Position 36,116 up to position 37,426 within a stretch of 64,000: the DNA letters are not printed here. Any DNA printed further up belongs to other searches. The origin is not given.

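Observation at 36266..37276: Stand-alone DnaB-C/KaiC-like RecA-superfamily ATPase translationally coupled to tadC: a possible third, ArlH/FlaH-like ATPase of a bacterial Tad pilus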

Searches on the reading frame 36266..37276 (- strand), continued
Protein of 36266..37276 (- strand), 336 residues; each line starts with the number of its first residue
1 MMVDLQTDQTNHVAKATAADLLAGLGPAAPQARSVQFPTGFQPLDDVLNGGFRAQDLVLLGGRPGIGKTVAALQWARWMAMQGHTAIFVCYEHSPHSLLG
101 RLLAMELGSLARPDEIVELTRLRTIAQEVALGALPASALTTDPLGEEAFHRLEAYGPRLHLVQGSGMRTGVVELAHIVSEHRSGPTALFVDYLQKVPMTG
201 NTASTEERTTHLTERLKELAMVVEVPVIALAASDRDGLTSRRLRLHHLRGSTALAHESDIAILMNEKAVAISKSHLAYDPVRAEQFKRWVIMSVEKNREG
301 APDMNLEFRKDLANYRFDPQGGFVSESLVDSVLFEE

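Call 46: search_protein_families(library=pfam, proteins=[P0169, P0173, P0182, P0183, P0205, P0266, P0263, P0177, P0164, P0246], max_evalue=0.001)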
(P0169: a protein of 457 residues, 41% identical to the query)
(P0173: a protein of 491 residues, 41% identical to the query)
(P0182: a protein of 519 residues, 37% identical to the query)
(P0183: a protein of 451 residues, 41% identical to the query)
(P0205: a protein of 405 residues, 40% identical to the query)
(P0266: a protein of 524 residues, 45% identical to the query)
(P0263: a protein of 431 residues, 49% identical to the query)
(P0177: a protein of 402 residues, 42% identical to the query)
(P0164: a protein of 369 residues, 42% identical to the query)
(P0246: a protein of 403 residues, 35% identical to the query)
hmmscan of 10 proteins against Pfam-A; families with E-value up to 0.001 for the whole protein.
P0169 (457 aa): 5 families
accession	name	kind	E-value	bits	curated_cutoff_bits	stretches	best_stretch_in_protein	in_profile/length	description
PF03796.21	DnaB_C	-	3e-22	79.7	27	1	149-433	2-250/255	DnaB-like helicase C terminal domain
PF13481.12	AAA_25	-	4.3e-11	43.2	27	1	154-341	20-177/195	AAA domain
PF06745.19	ATPase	-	7.1e-09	35.8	26.6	1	151-225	3-77/231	KaiC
PF13191.12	AAA_16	-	6e-06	27.3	32.6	1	164-316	19-143/167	AAA ATPase domain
PF13173.12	AAA_14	-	6.8e-05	23.3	27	1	168-216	3-49/129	AAA domain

P0173 (491 aa): 4 families
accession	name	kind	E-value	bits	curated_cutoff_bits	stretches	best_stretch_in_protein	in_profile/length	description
PF03796.21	DnaB_C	-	1.3e-23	84.1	27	1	189-470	2-248/255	DnaB-like helicase C terminal domain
PF00772.26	DnaB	-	1.3e-14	54.5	23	1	16-113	6-102/103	DnaB-like helicase N terminal domain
PF06745.19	ATPase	-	2.8e-09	37.1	26.6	1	189-259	1-71/231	KaiC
PF13481.12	AAA_25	-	9.8e-08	32.3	27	1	196-388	22-186/195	AAA domain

P0182 (519 aa): 6 families
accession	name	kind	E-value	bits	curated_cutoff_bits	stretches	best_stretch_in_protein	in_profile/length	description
PF03796.21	DnaB_C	-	3.7e-27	95.8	27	1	215-498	3-253/255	DnaB-like helicase C terminal domain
PF06745.19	ATPase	-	5.6e-06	26.3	26.6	1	215-277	2-65/231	KaiC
PF00772.26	DnaB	-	8.2e-06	26.2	23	1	42-132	7-97/103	DnaB-like helicase N terminal domain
PF13481.12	AAA_25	-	0.0001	22.4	27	1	220-260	21-61/195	AAA domain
PF13191.12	AAA_16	-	0.00055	20.9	32.6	0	221-377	16-142/167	AAA ATPase domain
PF20720.3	nSTAND3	-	0.00071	19.7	27.2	0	222-278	8-60/155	Novel STAND NTPase 3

P0183 (451 aa): 5 families
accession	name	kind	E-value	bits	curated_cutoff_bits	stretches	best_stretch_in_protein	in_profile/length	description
PF03796.21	DnaB_C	-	2e-20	73.7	27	1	145-423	2-246/255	DnaB-like helicase C terminal domain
PF06745.19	ATPase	-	1.8e-09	37.8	26.6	1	147-214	3-70/231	KaiC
PF13481.12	AAA_25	-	1e-08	35.5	27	1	153-219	23-98/195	AAA domain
PF13191.12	AAA_16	-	1.6e-05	25.9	32.6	1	152-313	12-146/167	AAA ATPase domain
PF13173.12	AAA_14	-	0.00033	21.1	27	1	164-283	3-103/129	AAA domain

P0205 (405 aa): 3 families
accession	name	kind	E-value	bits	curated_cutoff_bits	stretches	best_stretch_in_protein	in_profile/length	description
PF03796.21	DnaB_C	-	9.2e-24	84.6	27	1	90-384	2-251/255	DnaB-like helicase C terminal domain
PF13481.12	AAA_25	-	4.3e-06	26.9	27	1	94-296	19-184/195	AAA domain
PF06745.19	ATPase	-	1.1e-05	25.3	26.6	1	91-155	2-66/231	KaiC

P0266 (524 aa): 3 families
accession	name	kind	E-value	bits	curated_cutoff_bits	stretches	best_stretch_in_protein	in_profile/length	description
PF03796.21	DnaB_C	-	3.5e-11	43.4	27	1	355-514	3-143/255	DnaB-like helicase C terminal domain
PF13481.12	AAA_25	-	1.7e-08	34.8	27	1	358-515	19-158/195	AAA domain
PF06745.19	ATPase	-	2.5e-08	34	26.6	1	356-420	3-68/231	KaiC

P0263 (431 aa): 2 families
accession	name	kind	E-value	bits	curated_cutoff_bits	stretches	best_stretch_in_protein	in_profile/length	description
PF13173.12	AAA_14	-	1.2e-22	80.8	27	1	24-142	3-128/129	AAA domain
PF13635.12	DUF4143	-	7.1e-14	52.3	28.1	1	208-297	2-91/160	Domain of unknown function (DUF4143)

P0177 (402 aa): 4 families
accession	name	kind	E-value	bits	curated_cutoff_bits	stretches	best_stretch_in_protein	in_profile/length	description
PF03796.21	DnaB_C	-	2.1e-24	86.7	27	2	210-369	91-240/255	DnaB-like helicase C terminal domain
PF06745.19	ATPase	-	2.8e-09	37.1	26.6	1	74-164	2-90/231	KaiC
PF13481.12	AAA_25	-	1.4e-07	31.8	27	1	76-187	18-139/195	AAA domain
PF13191.12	AAA_16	-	0.00076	20.5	32.6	0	79-263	11-146/167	AAA ATPase domain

P0164 (369 aa): 7 families
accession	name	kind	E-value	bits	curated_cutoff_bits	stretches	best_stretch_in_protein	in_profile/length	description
PF03796.21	DnaB_C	-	2.4e-26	93.1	27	1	62-345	2-250/255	DnaB-like helicase C terminal domain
PF06745.19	ATPase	-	2.1e-10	40.8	26.6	1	62-127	1-66/231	KaiC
PF13481.12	AAA_25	-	5.3e-09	36.4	27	1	59-263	12-187/195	AAA domain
PF13191.12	AAA_16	-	2.5e-06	28.5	32.6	1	81-228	25-143/167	AAA ATPase domain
PF13173.12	AAA_14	-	3.7e-05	24.2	27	0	82-124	4-44/129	AAA domain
PF00154.27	RecA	-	5.4e-05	23.2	27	0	58-119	29-90/262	recA bacterial DNA recombination protein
PF20720.3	nSTAND3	-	0.00051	20.2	27.2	0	82-120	19-55/155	Novel STAND NTPase 3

P0246 (403 aa): 5 families
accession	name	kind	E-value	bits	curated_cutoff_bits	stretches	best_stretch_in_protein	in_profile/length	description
PF03796.21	DnaB_C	-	2.9e-18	66.6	27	2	37-127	2-91/255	DnaB-like helicase C terminal domain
PF13481.12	AAA_25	-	8.1e-13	48.9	27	1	41-119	19-110/195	AAA domain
PF06745.19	ATPase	-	8.3e-08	32.3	26.6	1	39-132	3-95/231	KaiC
PF24883.2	NPHP3_N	-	0.00021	21.9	24.8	1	47-113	11-79/164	Nephrocystin 3, N-terminal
PF13173.12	AAA_14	-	0.00024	21.6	27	1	56-103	3-48/129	AAA domain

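Call 48: find_encoding_contigs(protein=P0173, flank=10000, max_places=3)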
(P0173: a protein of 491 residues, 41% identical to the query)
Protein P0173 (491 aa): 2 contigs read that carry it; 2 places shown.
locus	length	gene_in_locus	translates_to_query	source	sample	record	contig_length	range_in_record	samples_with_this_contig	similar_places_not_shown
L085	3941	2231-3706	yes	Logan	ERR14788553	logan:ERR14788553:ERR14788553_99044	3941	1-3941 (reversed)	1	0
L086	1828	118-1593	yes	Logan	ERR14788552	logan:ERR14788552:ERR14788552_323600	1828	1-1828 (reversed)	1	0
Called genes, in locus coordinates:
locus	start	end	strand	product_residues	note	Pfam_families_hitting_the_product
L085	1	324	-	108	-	?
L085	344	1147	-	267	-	PF02005:TRM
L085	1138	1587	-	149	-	PF02005:TRM, PF02475:TRM5-TYW2_MTfase (weak)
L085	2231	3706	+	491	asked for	PF00772:DnaB, PF03796:DnaB_C, PF06745:ATPase, PF13481:AAA_25 (weak)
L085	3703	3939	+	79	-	?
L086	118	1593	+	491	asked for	PF00772:DnaB, PF03796:DnaB_C, PF06745:ATPase, PF13481:AAA_25 (weak)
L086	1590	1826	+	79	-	?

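Call 50: find_encoding_contigs(protein=P0182, flank=10000, max_places=3)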
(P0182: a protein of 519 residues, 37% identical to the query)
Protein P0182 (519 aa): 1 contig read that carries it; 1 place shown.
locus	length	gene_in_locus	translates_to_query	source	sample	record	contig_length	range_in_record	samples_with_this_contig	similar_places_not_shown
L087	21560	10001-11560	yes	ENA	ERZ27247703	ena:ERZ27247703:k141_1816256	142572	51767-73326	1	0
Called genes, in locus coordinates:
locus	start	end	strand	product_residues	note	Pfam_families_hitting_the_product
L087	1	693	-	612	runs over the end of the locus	PF00012:HSP70, PF06723:MreB_Mbl, PF00012:HSP70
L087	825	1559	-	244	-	PF00106:adh_short, PF04321:RmlD_sub_bind (weak), PF08659:KR, PF01370:Epimerase, PF13561:adh_short_C2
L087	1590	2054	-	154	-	PF00334:NDK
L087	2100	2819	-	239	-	PF09335:VTT_dom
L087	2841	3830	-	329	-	PF13793:Pribosyltran_N, PF00156:Pribosyltran, PF14572:Pribosyl_synth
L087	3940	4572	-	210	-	PF01300:Sua5_yciO_yrdC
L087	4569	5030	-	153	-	PF00383:dCMP_cyt_deam_1, PF26947:CDL (weak)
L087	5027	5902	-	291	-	PF17827:PrmC_N (weak), PF13847:Methyltransf_31 (weak)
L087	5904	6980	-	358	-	PF03462:PCRF, PF00472:RF-1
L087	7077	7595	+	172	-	PF01986:DUF123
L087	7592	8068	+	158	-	PF03061:4HBT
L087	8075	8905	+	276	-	PF01887:SAM_HAT_N, PF20257:SAM_HAT_C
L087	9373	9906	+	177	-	PF00156:Pribosyltran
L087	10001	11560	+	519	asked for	PF00772:DnaB (weak), PF03796:DnaB_C, PF06745:ATPase (weak)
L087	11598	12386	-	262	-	-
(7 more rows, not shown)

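Call 51: find_encoding_contigs(protein=P0169, flank=10000, max_places=3)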
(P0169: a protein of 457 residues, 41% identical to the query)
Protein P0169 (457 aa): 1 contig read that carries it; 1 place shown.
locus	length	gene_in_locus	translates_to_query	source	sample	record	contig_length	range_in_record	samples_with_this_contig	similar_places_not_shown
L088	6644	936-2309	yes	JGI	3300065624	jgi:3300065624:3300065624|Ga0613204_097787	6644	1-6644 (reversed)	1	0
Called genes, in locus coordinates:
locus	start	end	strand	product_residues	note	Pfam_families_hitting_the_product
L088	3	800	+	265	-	?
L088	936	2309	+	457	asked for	PF03796:DnaB_C, PF06745:ATPase, PF13191:AAA_16 (weak), PF13481:AAA_25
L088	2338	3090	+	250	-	PF00702:Hydrolase, PF13419:HAD_2, PF13242:Hydrolase_like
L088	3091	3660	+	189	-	PF02834:LigT_PEase, PF13563:2_5_RNA_ligase2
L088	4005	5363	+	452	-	PF00291:PALP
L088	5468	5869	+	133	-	PF00903:Glyoxalase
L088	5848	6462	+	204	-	-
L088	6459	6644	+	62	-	?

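Call 53: list_cluster_members(proteins=[P0173, P0182, P0169, P0183, P0205, P0121, P0126, P0136, P0142, P0148])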
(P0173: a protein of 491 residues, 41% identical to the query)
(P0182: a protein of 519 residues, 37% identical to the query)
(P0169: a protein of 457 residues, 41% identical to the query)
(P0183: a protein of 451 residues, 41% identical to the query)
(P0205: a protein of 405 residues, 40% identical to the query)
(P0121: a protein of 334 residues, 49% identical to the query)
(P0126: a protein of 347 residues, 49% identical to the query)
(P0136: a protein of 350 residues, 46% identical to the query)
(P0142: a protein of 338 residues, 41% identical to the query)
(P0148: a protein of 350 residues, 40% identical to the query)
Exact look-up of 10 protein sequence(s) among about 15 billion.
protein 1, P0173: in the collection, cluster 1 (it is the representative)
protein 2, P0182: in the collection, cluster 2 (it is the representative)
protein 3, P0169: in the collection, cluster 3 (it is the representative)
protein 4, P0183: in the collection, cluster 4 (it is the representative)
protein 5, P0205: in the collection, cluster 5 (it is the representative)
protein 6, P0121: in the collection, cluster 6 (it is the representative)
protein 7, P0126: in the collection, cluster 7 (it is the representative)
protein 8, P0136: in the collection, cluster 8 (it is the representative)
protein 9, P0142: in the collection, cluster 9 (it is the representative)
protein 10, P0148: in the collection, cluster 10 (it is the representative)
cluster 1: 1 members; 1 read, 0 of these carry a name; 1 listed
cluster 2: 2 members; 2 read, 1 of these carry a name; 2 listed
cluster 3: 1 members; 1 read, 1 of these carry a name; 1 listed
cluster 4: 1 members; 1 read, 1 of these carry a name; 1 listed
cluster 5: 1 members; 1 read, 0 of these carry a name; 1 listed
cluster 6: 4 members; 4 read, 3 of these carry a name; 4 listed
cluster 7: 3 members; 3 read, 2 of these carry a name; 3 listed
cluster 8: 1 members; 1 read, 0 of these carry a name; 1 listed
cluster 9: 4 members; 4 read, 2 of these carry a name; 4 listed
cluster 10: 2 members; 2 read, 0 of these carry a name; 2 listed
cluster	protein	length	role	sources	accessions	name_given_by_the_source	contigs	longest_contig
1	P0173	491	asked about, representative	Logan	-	-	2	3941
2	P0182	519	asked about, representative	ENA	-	-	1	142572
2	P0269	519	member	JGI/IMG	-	replicative DNA helicase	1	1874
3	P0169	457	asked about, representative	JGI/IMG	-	replicative DNA helicase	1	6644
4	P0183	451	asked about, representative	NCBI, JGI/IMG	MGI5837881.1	MAG: DnaB-like helicase C-terminal domain-containing protein [Chloroflexota bacterium] | replicative DNA helicase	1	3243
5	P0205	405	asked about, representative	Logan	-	-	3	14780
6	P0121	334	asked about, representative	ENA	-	-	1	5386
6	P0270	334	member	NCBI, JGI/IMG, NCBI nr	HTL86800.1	MAG TPA: DnaB-like helicase C-terminal domain-containing protein [Acidimicrobiia ... | replicative DNA helicase | DnaB-like helicase C-terminal domain-containing protein [Acidimicrobiia bacterium]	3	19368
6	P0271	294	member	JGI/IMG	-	KaiC/GvpD/RAD55 family RecA-like ATPase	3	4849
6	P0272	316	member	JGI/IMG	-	replicative DNA helicase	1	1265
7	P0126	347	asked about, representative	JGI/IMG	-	replicative DNA helicase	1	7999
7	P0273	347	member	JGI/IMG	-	replicative DNA helicase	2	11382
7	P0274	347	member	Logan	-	-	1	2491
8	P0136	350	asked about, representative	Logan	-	-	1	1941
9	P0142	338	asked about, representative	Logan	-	-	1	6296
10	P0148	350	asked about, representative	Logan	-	-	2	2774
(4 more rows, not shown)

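Call 63: search_protein_families(library=padloc, proteins=[window:36266-37276:-], max_evalue=0.001)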
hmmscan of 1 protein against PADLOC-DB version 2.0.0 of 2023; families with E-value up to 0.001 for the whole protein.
window:36266-37276:- (336 aa): 1 family
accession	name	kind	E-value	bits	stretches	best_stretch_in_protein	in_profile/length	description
PDLC04140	mad8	-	0.00051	17.7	0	52-218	24-222/314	mads_8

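Call 73: find_related_loci(query=A1, collection=viral_contigs, flank=8000)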
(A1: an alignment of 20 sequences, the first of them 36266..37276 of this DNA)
Query A1 (336 aa) in viral_contigs; peptide patterns used: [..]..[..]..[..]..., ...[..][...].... (x = any residue, [..] = any of these).
65 stretches matched a pattern; 28 encode a relative of the query (tblastn E <= 1e-3); 28 distinct loci.
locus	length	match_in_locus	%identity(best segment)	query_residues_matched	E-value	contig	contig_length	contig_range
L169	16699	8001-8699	27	37-300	4e-14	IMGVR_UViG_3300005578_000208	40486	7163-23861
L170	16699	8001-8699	26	37-300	2e-13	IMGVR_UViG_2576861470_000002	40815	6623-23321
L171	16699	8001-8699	27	37-300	9e-13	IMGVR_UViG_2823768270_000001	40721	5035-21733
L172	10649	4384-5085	26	37-301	3e-12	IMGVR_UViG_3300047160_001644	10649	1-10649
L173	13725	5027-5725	27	37-300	4e-12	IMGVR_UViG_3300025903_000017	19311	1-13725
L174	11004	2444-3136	25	39-300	9e-12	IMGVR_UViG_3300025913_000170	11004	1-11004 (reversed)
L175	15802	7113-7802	24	37-300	2e-10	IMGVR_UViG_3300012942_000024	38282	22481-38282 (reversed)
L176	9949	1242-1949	28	51-326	2e-10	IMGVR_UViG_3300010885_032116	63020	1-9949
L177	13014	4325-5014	26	37-300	8e-10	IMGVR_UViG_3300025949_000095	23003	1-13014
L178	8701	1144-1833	24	37-300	1e-9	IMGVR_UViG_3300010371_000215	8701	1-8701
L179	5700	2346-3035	24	37-300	9e-10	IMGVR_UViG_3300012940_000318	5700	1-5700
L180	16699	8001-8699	26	37-300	2e-9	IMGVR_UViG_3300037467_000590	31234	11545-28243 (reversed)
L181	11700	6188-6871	26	39-300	2e-9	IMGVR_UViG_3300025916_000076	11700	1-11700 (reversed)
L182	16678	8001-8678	23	41-300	5e-9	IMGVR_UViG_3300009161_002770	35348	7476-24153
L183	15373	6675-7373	25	37-300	5e-9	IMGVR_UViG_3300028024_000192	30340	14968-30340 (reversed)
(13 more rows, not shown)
